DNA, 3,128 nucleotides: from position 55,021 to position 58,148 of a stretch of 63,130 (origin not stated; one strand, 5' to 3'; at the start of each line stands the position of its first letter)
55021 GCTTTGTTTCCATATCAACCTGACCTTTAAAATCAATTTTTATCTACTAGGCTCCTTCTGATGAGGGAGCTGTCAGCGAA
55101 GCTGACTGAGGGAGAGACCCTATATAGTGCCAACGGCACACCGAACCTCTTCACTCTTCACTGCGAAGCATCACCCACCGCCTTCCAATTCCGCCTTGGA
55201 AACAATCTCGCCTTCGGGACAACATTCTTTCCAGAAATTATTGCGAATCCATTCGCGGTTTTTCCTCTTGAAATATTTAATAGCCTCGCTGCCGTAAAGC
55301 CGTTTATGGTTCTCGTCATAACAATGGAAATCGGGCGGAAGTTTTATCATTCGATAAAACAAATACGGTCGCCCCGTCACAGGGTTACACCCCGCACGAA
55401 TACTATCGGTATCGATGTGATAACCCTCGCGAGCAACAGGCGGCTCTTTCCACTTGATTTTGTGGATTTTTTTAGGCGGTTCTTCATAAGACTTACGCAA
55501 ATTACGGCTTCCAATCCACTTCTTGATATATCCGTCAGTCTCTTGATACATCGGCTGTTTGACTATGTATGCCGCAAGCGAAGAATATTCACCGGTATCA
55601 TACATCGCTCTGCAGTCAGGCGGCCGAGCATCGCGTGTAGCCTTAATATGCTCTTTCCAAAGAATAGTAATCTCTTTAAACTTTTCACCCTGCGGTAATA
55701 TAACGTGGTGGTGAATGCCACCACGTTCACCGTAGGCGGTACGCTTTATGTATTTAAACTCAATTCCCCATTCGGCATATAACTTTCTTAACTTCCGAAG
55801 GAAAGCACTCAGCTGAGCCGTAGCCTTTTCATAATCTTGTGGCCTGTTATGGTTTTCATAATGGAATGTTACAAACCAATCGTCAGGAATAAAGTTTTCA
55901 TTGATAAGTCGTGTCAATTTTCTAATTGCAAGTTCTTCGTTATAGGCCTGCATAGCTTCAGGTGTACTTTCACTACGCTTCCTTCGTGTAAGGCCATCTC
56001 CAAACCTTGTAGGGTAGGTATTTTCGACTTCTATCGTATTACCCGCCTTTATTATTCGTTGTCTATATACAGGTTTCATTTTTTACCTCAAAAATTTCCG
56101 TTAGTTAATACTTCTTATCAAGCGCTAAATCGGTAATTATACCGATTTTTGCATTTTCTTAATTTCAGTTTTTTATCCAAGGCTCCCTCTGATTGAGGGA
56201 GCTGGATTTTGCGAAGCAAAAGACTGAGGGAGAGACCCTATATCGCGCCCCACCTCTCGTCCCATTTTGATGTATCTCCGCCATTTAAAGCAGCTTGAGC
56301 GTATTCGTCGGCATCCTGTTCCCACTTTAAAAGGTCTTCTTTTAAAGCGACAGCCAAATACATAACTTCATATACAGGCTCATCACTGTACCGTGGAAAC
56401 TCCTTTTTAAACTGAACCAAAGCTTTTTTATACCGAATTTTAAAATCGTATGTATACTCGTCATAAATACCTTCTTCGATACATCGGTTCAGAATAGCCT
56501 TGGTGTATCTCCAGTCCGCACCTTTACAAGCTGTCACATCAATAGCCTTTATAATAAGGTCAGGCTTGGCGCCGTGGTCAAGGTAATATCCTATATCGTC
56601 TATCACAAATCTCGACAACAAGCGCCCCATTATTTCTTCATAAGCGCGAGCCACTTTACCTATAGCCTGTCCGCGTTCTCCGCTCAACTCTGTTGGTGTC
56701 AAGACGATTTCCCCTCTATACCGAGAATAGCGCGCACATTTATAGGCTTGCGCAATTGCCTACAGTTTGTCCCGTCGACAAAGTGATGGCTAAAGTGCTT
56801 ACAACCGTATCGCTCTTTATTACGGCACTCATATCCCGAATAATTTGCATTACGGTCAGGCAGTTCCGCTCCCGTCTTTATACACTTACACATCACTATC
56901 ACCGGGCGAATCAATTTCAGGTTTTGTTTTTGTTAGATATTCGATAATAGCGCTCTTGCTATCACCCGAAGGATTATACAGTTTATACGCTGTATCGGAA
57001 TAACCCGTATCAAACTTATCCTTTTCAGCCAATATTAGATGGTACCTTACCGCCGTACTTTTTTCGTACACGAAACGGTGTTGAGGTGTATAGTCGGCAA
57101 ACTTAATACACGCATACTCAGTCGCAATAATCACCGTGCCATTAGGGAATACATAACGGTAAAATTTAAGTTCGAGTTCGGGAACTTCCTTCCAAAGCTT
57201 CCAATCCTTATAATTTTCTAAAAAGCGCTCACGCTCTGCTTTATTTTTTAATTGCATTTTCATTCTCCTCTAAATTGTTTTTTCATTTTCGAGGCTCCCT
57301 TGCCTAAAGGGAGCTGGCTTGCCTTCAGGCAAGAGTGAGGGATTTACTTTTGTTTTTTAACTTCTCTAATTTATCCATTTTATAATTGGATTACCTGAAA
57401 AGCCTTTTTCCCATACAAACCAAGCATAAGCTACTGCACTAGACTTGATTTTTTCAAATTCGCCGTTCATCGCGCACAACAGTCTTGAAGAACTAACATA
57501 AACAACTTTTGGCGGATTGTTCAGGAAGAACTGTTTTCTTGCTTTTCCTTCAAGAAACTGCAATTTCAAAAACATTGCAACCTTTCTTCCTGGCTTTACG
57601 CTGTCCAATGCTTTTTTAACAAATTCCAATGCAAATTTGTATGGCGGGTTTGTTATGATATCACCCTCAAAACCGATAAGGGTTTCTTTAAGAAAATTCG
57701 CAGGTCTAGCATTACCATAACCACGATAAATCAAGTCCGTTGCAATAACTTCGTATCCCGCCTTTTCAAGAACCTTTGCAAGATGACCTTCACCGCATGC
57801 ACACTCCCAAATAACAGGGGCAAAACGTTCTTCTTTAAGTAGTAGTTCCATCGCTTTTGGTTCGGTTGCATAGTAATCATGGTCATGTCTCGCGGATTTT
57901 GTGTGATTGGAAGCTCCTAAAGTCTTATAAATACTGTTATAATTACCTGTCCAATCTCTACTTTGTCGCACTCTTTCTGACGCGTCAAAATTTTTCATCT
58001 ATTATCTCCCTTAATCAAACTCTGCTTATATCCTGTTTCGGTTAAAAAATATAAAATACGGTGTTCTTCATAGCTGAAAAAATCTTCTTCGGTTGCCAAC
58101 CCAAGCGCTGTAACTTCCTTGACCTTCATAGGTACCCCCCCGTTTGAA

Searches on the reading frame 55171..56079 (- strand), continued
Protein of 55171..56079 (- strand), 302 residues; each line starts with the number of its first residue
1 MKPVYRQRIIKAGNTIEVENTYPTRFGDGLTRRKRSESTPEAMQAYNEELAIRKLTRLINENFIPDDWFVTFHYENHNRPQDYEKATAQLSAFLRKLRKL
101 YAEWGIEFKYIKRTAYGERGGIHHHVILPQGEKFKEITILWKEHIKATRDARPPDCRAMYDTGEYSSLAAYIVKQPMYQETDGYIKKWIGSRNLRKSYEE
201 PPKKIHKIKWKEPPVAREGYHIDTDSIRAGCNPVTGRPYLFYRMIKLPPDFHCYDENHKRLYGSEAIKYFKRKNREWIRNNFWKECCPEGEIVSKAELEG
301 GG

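Call 63: search_solved_structures(query=window:55171-56079:-, max_evalue=10, show_alignments=2)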
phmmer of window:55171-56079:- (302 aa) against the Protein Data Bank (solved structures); distinct sequences matched with E-value up to 10: 1.
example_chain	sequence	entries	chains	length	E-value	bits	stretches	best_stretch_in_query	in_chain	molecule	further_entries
9p9u_A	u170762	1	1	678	1.6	11.2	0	106-148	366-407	Epidermal growth factor receptor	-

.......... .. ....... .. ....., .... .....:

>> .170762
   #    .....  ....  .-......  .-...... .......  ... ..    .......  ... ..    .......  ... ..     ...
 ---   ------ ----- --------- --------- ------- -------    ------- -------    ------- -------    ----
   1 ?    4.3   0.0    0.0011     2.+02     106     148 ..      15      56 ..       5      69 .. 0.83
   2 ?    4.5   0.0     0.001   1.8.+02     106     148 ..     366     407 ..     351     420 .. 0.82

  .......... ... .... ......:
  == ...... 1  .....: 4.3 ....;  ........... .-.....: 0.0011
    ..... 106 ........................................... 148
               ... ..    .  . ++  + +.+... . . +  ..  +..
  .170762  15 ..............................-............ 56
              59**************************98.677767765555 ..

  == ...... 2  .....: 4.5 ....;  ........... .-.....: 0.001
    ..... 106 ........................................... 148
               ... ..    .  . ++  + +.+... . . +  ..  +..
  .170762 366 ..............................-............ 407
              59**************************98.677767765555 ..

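Call 96: predict_structure(alignment_id=A4)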
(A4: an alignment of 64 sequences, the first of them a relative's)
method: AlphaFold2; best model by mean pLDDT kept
length: 302 residues; sequences in the alignment: 64
mean_pLDDT: 93.7   pTM: 0.91
mean pLDDT of the five models: 93.7, 93.5, 93.1, 93.1, 92.4
residues with pLDDT >= 90: 260; 70-90: 33; 50-70: 8; < 50: 1
segments of 3 or more residues with pLDDT < 50: none
pLDDT, mean of each block of 10 residues (from residue 1): 89 97 90 93 94 98 98 95 95 98 98 93 97 96 95 96 95 85 82 98 89 91 96 94 96 97 96 97 94 89 43
secondary structure, 60 per line:
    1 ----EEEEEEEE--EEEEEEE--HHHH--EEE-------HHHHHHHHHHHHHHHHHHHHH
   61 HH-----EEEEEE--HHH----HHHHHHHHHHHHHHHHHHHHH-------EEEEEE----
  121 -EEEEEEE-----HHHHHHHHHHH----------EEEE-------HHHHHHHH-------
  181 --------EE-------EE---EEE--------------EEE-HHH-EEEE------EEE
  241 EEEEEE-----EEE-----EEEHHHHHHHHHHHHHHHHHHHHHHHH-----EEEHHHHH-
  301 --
elements in order: E5-12 E15-21 H24-27 E30-32 H40-62 E68-73 H83-103 E111-116 E122-128 H134-144 E155-158 H166-173 E203-205 E220-222 E228-231 E238-246 E252-254 E260-262 H263-286 E292-294 H295-299

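Call 98: fold_search(model_id=the predicted structure, library=pdb)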
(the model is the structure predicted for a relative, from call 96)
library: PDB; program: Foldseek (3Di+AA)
matches with E <= 10: 1254; with E <= 0.001: 0
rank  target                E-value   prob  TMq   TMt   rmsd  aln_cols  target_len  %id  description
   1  7lcc_A                1.6e-02  0.98  0.22  0.06   6.0       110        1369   18  Helitron transposase bound to LTS (released 2021-08-25)
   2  3wrn                  2.0e-02  0.63  0.21  0.25  15.4       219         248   13  Minute virus of mice non-structural protein-1N-terminal nuclease domain reveals a unique Zn2+ coordination in the active (released 2015-01-21)
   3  5byg_A                2.6e-02  1.00  0.24  0.38   6.4       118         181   13  X-ray structure of AAV2 OBD-AAVS1 complex 2:1 (released 2015-09-23)
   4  5dcx_C                2.6e-02  0.99  0.24  0.34   6.1       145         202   10  Structural studies of AAV2 Rep68 reveal a partially structured linker and compact domain conformation (released 2015-09-23)
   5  2x3g                  2.8e-02  0.85  0.22  0.48   7.3       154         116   12  Crystal Structure of the hypothetical protein ORF119 from Sulfolobus islandicus rod-shaped virus 1 (released 2010-07-21)
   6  1f08_A                3.1e-02  0.87  0.24  0.43  11.8       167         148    8  CRYSTAL STRUCTURE OF THE DNA-BINDING DOMAIN OF THE REPLICATION INITIATION PROTEIN E1 FROM PAPILLOMAVIRUS (released 2001-05-16)
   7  5dcx_E                4.2e-02  0.95  0.22  0.31   5.4       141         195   11  Structural studies of AAV2 Rep68 reveal a partially structured linker and compact domain conformation (released 2015-09-23)
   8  9a9s_A                4.4e-02  0.77  0.26  0.19  11.4       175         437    7  Human elongation factor 1  complex (released 2025-07-30)
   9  6q1m                  4.7e-02  0.91  0.24  0.52   6.0       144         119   16  Crystal structure of the wheat dwarf virus Rep domain (released 2019-12-11)
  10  4zo0_A                5.0e-02  0.98  0.23  0.33   8.0       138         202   11  X-ray Structure of AAV-2 Origin Binding Domain (released 2015-10-07)
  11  1r9w                  5.0e-02  0.44  0.18  0.34  12.2       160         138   11  Crystal Structure of the DNA-binding domain of the human papillomavirus type 18 (HPV-18) replication initiation protein  (released 2003-11-18)
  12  5dcx_G                5.3e-02  0.95  0.23  0.32   6.1       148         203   10  Structural studies of AAV2 Rep68 reveal a partially structured linker and compact domain conformation (released 2015-09-23)
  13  1f08_B                5.3e-02  0.87  0.24  0.44   8.0       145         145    8  CRYSTAL STRUCTURE OF THE DNA-BINDING DOMAIN OF THE REPLICATION INITIATION PROTEIN E1 FROM PAPILLOMAVIRUS (released 2001-05-16)
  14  8inf_t                5.3e-02  0.44  0.18  0.32   8.1       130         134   15  human nuclear pre-60S ribosomal particle - State F' (released 2023-08-09)
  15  2bvf_A                5.6e-02  0.30  0.21  0.15  18.0       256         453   10  Crystal structure of 6-hydoxy-D-nicotine oxidase from Arthrobacter nicotinovorans. Crystal Form 3 (P1) (released 2005-08-17)
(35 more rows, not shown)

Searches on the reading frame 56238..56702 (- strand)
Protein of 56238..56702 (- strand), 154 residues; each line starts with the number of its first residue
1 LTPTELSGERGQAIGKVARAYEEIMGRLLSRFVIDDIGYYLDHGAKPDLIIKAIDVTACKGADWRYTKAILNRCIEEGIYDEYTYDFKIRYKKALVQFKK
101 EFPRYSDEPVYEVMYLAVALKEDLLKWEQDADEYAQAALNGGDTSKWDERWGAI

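Call 12: search_protein_families(library=pfam, proteins=[window:56238-56702:-], max_evalue=0.01)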
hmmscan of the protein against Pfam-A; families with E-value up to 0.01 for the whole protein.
window:56238-56702:- (154 aa): 1 family
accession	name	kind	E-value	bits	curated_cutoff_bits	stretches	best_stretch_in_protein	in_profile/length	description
PF07261.16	DnaB_2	-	1.9e-07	31.1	22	1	20-80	3-65/74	Replication initiation and membrane attachment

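Call 13: search_protein_families(library=phrogs, proteins=[window:56238-56702:-], max_evalue=0.001)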
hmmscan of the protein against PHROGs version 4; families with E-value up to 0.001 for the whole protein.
window:56238-56702:- (154 aa): 1 family
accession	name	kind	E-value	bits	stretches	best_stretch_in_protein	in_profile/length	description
phrog_186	-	DNA, RNA and nucleotide metabolism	3.2e-08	34.6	1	17-79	173-235/308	DnaD-like helicase loader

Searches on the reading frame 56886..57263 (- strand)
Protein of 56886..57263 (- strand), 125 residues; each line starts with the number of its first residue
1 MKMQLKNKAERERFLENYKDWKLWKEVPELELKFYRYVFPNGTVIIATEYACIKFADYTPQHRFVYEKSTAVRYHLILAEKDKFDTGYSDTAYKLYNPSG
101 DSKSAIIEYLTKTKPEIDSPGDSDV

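Call 12: search_protein_families(library=pfam, proteins=[window:56886-57263:-], max_evalue=0.01)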
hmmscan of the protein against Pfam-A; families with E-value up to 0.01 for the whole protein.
window:56886-57263:- (125 aa): 0 families

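Call 13: search_protein_families(library=phrogs, proteins=[window:56886-57263:-], max_evalue=0.001)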
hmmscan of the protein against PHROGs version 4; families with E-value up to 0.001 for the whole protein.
window:56886-57263:- (125 aa): 1 family
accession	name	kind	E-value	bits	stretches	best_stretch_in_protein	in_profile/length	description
phrog_15077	-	unknown function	2.9e-15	57.7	1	5-111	440-539/546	-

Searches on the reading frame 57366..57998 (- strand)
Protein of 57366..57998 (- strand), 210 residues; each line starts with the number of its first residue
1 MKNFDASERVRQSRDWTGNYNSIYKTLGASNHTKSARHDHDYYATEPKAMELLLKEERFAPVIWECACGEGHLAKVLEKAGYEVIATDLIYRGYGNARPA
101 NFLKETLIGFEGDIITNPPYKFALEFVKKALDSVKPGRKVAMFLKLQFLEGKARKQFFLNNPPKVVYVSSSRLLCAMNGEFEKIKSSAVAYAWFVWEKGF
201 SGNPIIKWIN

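Call 12: search_protein_families(library=pfam, proteins=[window:57366-57998:-], max_evalue=0.01)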
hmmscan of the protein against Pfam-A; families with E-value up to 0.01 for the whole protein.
window:57366-57998:- (210 aa): 1 family
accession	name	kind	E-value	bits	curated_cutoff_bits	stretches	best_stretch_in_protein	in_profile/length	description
PF05869.16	Dam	-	0.0011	19.2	28.1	1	111-190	60-137/169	DNA N-6-adenine-methyltransferase (Dam)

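Call 13: search_protein_families(library=phrogs, proteins=[window:57366-57998:-], max_evalue=0.001)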
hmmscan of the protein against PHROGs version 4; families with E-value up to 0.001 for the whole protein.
window:57366-57998:- (210 aa): 2 families
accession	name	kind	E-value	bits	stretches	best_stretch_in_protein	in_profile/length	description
phrog_799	-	other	2.1e-64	219.4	1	5-210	177-380/458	DNA methyltransferase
phrog_5172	-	unknown function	0.00043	20.1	1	31-148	11-135/377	-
